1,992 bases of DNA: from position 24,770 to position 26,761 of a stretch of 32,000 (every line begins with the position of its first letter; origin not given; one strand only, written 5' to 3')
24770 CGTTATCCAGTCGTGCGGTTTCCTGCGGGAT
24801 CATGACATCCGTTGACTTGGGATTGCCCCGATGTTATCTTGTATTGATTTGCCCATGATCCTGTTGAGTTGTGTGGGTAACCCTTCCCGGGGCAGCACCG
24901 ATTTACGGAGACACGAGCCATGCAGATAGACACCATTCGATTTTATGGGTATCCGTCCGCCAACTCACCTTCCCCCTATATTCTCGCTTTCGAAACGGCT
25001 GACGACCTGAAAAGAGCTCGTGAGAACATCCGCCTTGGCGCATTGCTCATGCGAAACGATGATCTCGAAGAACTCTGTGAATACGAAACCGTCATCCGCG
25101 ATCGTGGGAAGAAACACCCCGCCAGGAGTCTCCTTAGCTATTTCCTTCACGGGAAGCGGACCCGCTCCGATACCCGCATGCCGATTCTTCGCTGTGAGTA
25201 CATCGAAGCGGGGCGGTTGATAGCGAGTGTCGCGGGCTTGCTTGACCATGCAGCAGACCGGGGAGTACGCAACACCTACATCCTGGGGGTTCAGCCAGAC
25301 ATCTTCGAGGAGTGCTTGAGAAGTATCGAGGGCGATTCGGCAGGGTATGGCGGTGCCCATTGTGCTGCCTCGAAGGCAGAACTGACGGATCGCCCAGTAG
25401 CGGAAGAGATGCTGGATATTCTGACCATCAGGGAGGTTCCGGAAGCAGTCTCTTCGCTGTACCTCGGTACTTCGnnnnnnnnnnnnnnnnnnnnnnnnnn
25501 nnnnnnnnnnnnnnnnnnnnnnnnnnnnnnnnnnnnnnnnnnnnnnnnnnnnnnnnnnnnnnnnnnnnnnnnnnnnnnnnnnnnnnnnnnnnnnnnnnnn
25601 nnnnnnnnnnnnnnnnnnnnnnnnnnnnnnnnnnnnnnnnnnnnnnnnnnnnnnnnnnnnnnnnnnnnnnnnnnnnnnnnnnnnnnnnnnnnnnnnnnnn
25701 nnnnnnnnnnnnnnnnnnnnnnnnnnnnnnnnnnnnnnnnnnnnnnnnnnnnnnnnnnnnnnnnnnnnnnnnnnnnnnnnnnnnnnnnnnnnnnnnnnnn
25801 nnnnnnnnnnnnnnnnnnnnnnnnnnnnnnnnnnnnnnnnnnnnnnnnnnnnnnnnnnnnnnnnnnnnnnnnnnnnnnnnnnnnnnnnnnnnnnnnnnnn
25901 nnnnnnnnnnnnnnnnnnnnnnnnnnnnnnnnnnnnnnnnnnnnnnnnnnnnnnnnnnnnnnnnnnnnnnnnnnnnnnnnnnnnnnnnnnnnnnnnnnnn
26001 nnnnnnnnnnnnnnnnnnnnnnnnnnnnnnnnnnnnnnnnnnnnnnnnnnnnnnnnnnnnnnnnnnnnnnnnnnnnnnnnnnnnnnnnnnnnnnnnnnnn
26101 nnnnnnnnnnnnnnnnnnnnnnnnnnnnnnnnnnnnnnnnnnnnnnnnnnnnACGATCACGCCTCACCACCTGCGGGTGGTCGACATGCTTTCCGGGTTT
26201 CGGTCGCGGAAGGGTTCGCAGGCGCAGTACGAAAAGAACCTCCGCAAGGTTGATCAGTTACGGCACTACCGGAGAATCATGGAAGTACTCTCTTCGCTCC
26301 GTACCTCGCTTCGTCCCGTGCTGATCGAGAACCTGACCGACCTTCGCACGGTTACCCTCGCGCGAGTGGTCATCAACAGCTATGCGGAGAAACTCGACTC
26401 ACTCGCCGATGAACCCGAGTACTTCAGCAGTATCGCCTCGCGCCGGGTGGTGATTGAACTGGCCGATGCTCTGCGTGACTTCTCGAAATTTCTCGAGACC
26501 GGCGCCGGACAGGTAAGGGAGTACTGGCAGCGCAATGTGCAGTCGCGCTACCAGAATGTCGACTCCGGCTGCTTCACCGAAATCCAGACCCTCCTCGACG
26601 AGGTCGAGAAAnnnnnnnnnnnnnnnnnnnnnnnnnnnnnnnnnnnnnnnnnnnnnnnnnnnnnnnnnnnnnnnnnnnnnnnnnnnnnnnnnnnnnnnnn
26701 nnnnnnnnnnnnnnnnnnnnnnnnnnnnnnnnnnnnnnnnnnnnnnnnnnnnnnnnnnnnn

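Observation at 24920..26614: Sigma54-activator-type AAA+ lacking a DNA-binding domain, with a KSAFTNS loop, translationally coupled to a TIR-NACHT gene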

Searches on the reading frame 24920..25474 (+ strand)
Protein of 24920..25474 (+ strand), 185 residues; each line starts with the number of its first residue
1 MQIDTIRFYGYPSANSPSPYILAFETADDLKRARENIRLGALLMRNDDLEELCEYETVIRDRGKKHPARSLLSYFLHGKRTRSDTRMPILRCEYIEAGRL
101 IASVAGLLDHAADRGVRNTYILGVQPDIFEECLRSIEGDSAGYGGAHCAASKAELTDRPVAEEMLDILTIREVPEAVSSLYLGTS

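Call 27: search_solved_structures(query=A2, max_evalue=10, show_alignments=2)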
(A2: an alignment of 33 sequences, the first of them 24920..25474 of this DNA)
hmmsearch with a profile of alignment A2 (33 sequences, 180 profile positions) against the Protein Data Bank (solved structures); distinct sequences matched with E-value up to 10: 0.

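Call 37: predict_structure(alignment_id=A2)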
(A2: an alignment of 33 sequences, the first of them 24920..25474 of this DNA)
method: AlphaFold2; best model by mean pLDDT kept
length: 185 residues; sequences in the alignment: 33
mean_pLDDT: 86.2   pTM: 0.72
mean pLDDT of the five models: 86.2, 85.3, 84.7, 84.1, 83.1
residues with pLDDT >= 90: 118; 70-90: 40; 50-70: 13; < 50: 14
segments of 3 or more residues with pLDDT < 50: 143-155
pLDDT, mean of each block of 10 residues (from residue 1): 95 85 97 92 97 96 94 87 91 95 95 93 98 89 45 55 76 84 62
secondary structure, 60 per line:
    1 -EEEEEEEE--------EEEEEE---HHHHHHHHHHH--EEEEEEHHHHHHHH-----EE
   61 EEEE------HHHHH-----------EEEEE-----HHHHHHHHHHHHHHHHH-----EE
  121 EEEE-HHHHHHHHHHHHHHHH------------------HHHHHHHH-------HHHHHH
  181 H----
elements in order: E2-9 E18-23 H27-37 E40-45 H46-53 E59-64 H71-75 E87-91 H97-113 E119-124 H126-141 H160-167 H175-181
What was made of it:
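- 24920..25342 (+): N-terminal alpha/beta domain (aa 1-141) specific to the family, followed by a low-confidence linker (aa 142-159). Conserved basic motif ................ at 25100-25147, with K65 invariant. AF2 model pLDDT 86 (call 37).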

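Call 41: fold_search(model_id=the predicted structure, library=pdb)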
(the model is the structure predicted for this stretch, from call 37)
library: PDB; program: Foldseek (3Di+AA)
matches with E <= 10: 446; with E <= 0.001: 0
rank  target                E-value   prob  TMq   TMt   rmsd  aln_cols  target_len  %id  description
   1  2iey_B                8.8e-02  0.14  0.20  0.22  21.8       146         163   10  Crystal Structure of mouse Rab27b bound to GDP in hexagonal space group (released 2007-05-01)
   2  6sxa_G                1.1e-01  0.12  0.15  0.15  15.8       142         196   15  XPF-ERCC1 Cryo-EM Structure, Apo-form (released 2020-03-11)
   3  4mwa_G                3.6e-01  0.25  0.28  0.21   7.6        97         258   14  1.85 Angstrom Crystal Structure of GCPE Protein from Bacillus anthracis (released 2013-10-09)
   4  6hxj_D                4.4e-01  0.07  0.16  0.08  19.0       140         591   13  Structure of ATP citrate lyase from Chlorobium limicola in complex with citrate and coenzyme A. (released 2019-04-10)
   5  9kb8_B                4.6e-01  0.07  0.20  0.19  15.2       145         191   10  Cryo-EM structure of LGR4-RSPO2-ZNRF3 complex (1:1:2) (released 2025-10-15)
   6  6amn                  5.3e-01  0.10  0.22  0.14  12.6       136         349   13  Crystal Structure of Hsp104 N Domain (released 2017-11-29)
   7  6hxj_F                5.6e-01  0.07  0.17  0.08  18.8       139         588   13  Structure of ATP citrate lyase from Chlorobium limicola in complex with citrate and coenzyme A. (released 2019-04-10)
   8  9kb9_C                5.6e-01  0.04  0.18  0.18  19.3       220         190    8  Cryo-EM structure of LGR4-RSPO2-ZNRF3 complex (2:2:2) (released 2025-10-15)
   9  7b5v_A                6.4e-01  0.16  0.16  0.10   7.2        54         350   11  The carbohydrate binding module family 48 (CBM48) and carboxy-terminal carbohydrate esterase family 1 (CE1) domains of (released 2021-03-10)
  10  5wbw_B                6.8e-01  0.08  0.20  0.12  12.3       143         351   12  Yeast Hsp104 fragment 1-360 (released 2018-01-03)
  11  4c86_A                6.8e-01  0.04  0.17  0.19  15.9       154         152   12  mouse ZNRF3 ectodomain crystal form I (released 2013-11-20)
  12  8rfb                  7.3e-01  0.08  0.15  0.06   9.9        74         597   19  Cryo-EM structure of the R243C mutant of human Prolyl Endopeptidase-Like (PREPL) protein involved in Congenital myasthen (released 2024-09-04)
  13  8umv_A                7.7e-01  0.08  0.24  0.11   7.4       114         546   12  Atomic model of the human CTF18-RFC-PCNA-DNA ternary complex with narrow PCNA opening state I (state 5) (released 2024-05-08)
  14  8fky_SR               7.7e-01  0.07  0.15  0.07  18.9       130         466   10  Human nucleolar pre-60S ribosomal subunit (State F) (released 2023-07-12)
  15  6zqt_B                7.7e-01  0.05  0.20  0.21  12.3       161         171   12  Crystal structure of the RLIP76 Ral binding domain mutant (E427H/Q433L/K440R) in complex with RalB-GMPPNP (released 2020-11-25)
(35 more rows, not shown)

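Call 60: find_homologous_proteins(query=A2, max_evalue=0.001)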
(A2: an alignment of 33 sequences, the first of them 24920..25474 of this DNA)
Query A2 (33 sequences): 2559 candidates shared short words with the query, none scored E <= 0.001.
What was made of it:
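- Tried and rejected: find_homologous_proteins with the N-domain alignment returned no scored hits, not even the family itself, and was treated as uninformative (call 60).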

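Call 69: search_protein_representatives(alignment_id=A2)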
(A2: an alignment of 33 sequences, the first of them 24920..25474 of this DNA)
Query: 33 sequences, 180 profile positions. Proteins with E-value up to 0.001 (for the whole library): 392; up to 1e-10: 313; up to 1e-30: 117. The best 150 are listed.
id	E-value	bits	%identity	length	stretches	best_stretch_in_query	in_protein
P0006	2.4e-57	209.8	-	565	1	1-180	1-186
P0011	5.1e-55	202.2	-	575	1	1-180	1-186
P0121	3.3e-53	196.3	-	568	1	1-180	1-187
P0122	1.1e-51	191.4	-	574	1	1-180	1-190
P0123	3.3e-51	189.8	-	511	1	1-180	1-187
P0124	1.0e-50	188.2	-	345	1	1-180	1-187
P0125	1.9e-50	187.3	-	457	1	1-180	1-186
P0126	4.5e-48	179.6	-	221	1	3-180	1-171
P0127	3.7e-47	176.6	-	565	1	1-180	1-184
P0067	5.5e-47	176.1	-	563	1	1-180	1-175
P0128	9.3e-47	175.3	-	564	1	2-180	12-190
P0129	1.1e-46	175.0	-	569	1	1-180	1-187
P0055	2.1e-46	174.2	-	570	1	1-180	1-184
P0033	2.9e-46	173.7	-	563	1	1-180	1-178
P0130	5.6e-46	172.8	-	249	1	1-178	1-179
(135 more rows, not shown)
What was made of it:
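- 24920..25342 (+): 392 clusters at 50% identity, always N-terminal (call 69).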

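Call 70: fold_search(model_id=the predicted structure, library=viral)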
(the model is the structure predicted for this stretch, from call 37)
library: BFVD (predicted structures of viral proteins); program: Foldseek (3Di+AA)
matches with E <= 10: 563; with E <= 0.001: 0
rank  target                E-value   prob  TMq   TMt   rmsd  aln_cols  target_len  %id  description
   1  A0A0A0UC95            1.2e-02  0.35  0.27  0.17  22.0       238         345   15  (no name in the UniProt tables at hand)
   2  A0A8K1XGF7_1          3.8e-02  0.23  0.22  0.06  15.2       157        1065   16  (no name in the UniProt tables at hand)
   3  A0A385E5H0            4.9e-02  0.38  0.26  0.15  17.5       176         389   13  (no name in the UniProt tables at hand)
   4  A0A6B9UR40            1.0e-01  0.20  0.26  0.18  10.6       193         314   12  (no name in the UniProt tables at hand)
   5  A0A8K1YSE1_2          1.1e-01  0.35  0.22  0.05  15.8       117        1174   14  Replication-associated polyprotein [Sclerotinia sclerotiorum mycotymovirus 1-U]
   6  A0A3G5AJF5            1.3e-01  0.30  0.29  0.17  16.5       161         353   10  Uncharacterized protein [Sylvanvirus sp.]
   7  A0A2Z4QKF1            1.4e-01  0.16  0.18  0.06   9.6       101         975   12  Replicase-associated protein (Fragment) [Sclerotinia sclerotiorum tymo-like RNA virus 4]
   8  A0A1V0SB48            2.3e-01  0.23  0.24  0.07  14.4       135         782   12  Uncharacterized protein [Catovirus CTV1]
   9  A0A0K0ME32            2.3e-01  0.08  0.18  0.16  15.5       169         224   15  Helicase (Fragment) [Hepevirus Mystacina/New Zealand/2013/3]
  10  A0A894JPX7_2          2.4e-01  0.06  0.15  0.06  16.9       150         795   16  RNA-dependent RNA polymerase [Tiger flathead matonavirus FL7]
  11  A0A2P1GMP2            2.8e-01  0.11  0.16  0.03  20.1       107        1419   14  Nonstructural polyprotein [Wenling fish hepevirus]
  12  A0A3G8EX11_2          3.0e-01  0.20  0.27  0.06  12.0       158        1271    8  Polyprotein [Sclerotium rolfsii beny-like virus 1]
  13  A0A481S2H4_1          3.0e-01  0.16  0.26  0.06  10.9       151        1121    8  Putative replicase [Charavirus Canada]
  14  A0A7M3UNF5            3.2e-01  0.13  0.23  0.13  19.1       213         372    9  ATPase AAA-type core domain-containing protein [Pyramimonas orientalis virus 01B]
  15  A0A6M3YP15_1          3.2e-01  0.13  0.24  0.07  16.2       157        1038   13  SF3 helicase domain-containing protein [Riboviria sp.]
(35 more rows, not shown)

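Call 80: search_protein_families(library=pfam, proteins=[window:24920-25474:+], max_evalue=5)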
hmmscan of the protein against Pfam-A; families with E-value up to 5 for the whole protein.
window:24920-25474:+ (185 aa): 0 families
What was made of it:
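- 24920..25342 (+): No Pfam or PDB sequence hit (calls 27, 80).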

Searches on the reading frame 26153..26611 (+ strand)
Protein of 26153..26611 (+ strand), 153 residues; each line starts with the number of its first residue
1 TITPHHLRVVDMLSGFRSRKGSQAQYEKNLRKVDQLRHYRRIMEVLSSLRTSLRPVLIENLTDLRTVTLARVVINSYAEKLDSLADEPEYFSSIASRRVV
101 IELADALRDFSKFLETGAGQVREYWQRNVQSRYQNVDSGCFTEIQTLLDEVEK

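Call 28: search_solved_structures(query=A3, max_evalue=10, show_alignments=2)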
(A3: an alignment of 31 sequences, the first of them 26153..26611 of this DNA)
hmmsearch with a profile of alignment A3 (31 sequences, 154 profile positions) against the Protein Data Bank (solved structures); distinct sequences matched with E-value up to 10: 8.
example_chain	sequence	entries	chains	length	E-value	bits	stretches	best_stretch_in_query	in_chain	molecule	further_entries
3fij_A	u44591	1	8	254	0.084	15.6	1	28-83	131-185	Lin1909 protein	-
2q7f_A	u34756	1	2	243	0.17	14.7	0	105-139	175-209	YrrB protein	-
5lsi_D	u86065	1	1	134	0.18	14.6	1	71-120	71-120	Kinetochore-associated protein DSN1 homolog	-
8eaw_a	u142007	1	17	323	0.26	14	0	20-61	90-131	Capsid protein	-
5yfp_B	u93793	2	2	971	0.45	13.3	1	22-64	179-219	Exocyst complex component SEC5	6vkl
5xyf_A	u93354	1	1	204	0.8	12.4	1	27-65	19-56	TERF1-interacting nuclear factor 2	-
5lsk_D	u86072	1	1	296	0.83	12.4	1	72-120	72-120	Kinetochore-associated protein DSN1 homolog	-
8ppr_D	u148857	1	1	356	1.1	12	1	72-120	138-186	Kinetochore-associated protein DSN1 homolog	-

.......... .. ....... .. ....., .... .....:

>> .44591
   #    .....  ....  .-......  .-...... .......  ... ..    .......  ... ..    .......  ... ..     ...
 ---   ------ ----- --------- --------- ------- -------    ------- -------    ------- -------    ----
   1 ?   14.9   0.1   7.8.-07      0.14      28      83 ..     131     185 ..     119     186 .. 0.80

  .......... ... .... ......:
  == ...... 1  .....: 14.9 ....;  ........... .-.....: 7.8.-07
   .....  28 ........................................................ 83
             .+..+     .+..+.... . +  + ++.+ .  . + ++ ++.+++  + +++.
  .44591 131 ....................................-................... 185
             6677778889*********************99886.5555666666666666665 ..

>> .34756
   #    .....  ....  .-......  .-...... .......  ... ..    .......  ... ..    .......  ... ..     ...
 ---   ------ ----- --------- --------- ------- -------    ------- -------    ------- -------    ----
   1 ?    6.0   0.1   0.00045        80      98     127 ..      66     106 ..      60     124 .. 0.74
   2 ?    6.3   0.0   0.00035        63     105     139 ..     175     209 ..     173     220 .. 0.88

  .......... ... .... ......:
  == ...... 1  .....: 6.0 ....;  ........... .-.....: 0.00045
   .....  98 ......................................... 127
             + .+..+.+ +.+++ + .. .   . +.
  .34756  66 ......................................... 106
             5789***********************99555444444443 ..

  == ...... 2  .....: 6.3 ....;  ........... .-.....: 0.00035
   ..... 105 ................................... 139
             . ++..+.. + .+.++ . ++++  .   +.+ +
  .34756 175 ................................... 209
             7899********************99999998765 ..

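Call 39: predict_structure(alignment_id=A3)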
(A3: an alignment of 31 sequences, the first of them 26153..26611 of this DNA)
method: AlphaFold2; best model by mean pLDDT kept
length: 153 residues; sequences in the alignment: 31
mean_pLDDT: 85.2   pTM: 0.73
mean pLDDT of the five models: 85.2, 82.0, 82.0, 80.6, 80.1
residues with pLDDT >= 90: 82; 70-90: 46; 50-70: 20; < 50: 5
segments of 3 or more residues with pLDDT < 50: 14-18
pLDDT, mean of each block of 10 residues (from residue 1): 64 49 72 90 95 89 89 96 93 91 96 85 93 94 88 67
secondary structure, 60 per line:
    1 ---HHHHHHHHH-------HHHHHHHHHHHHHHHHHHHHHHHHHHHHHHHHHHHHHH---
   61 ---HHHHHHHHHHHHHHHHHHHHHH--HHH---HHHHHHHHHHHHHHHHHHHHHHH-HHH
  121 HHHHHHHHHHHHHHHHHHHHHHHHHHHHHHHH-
elements in order: H4-12 H20-57 H64-85 H94-116 H118-152
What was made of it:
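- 26210..26608 (+): C-terminal four-helix bundle (aa 431-563) in the place of the Fis-type HTH. Conserved LRHYRR at 26258-26275. AF2 model pLDDT 85 with four long helices (call 39).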

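Call 42: fold_search(model_id=the predicted structure, library=pdb)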
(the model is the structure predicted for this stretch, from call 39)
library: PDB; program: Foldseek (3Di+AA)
matches with E <= 10: 425; with E <= 0.001: 0
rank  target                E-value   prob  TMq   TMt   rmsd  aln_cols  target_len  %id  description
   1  9kup_B                2.9e-01  0.99  0.57  0.65   3.9       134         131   10  Crystal structure of MCP2201LBD (released 2025-10-22)
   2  8th4_A                3.2e-01  0.99  0.55  0.26   3.8       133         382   11  Structure of AT118-L Nanobody Antagonist in Complex with the Angiotensin II Type I Receptor and Losartan (released 2024-05-22)
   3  8dt0_B                3.4e-01  0.87  0.39  0.42  10.8       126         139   13  Scaffolding protein functional sites using deep learning (released 2022-08-10)
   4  2huj                  3.5e-01  0.51  0.28  0.32   9.3       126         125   14  Crystal structure of a protein of uknown function (NP_471338.1) from Listeria innocua at 1.74 A resolution (released 2006-08-08)
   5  7xge_E                3.9e-01  0.41  0.28  0.28  10.9       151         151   13  Crystal structure of MCL-1 in complex with computationally designed inhibitor protein (released 2022-07-20)
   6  7wrm_A                4.1e-01  0.98  0.57  0.60   4.1       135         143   10  The malate-bound dimer of chemoreceptor MCP2201 ligand binding domain (released 2023-01-04)
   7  6s1a_A                4.5e-01  0.84  0.41  0.43   6.0       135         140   16  Ligand binding domain of the P. putida receptor PcaY_PP (released 2020-10-21)
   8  8dt0_A                4.5e-01  0.77  0.39  0.42   7.6       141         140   15  Scaffolding protein functional sites using deep learning (released 2022-08-10)
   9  2qrx                  4.7e-01  0.80  0.45  0.38  13.7       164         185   12  Crystal structure of Drosophila melanogaster Translin protein (released 2008-08-05)
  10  4ehp_A                4.7e-01  0.80  0.40  0.27   6.2       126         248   11  Crystal Structure of human vinculin head domain (residues 1-252) in complex with alpha-catenin (residues 277-382) (released 2012-04-18)
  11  2qva_C                4.7e-01  0.60  0.41  0.36  13.8       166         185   14  Crystal structure of Drosophila melanogaster Translin protein (released 2008-08-05)
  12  8tn1_A                5.0e-01  0.63  0.33  0.34   7.6       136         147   14  De novo designed protein binds poly ADP ribose polymerase inhibitors (PARPi) - apo (released 2024-04-24)
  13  9dir_A                5.0e-01  0.38  0.29  0.33  10.5       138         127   10  Cryo-EM structure of the heme/hemoglobin transporter ChuA, in complex with de novo designed binder G7 (released 2025-05-21)
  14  7t03_MODEL_1_A        5.5e-01  0.92  0.45  0.62   4.7       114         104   14  NMR structure of a designed cold unfolding four helix bundle (released 2022-03-02)
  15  6s38_B                5.8e-01  0.41  0.30  0.33   8.6       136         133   17  Ligand binding domain of the P. putida receptor PcaY_PP in complex with quinate (released 2020-10-21)
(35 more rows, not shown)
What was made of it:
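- The C-domain is a generic four-helix bundle and the N-domain matches nothing (calls 41, 42, 80).
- On Bacterial enhancer-binding proteins (sigma-54 activators): The C-terminus models as four long helices (calls 39, 42).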

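Call 80: search_protein_families(library=pfam, proteins=[window:26153-26611:+], max_evalue=5)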
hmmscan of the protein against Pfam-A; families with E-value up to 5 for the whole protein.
window:26153-26611:+ (153 aa): 1 family
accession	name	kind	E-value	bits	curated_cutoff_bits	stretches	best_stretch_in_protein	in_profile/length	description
PF22526.2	DUF7000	-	0.061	13.4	27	1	24-54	6-36/156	Domain of unknown function (DUF7000)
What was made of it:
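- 26210..26608 (+): No Pfam or PDB sequence hit (calls 28, 80).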
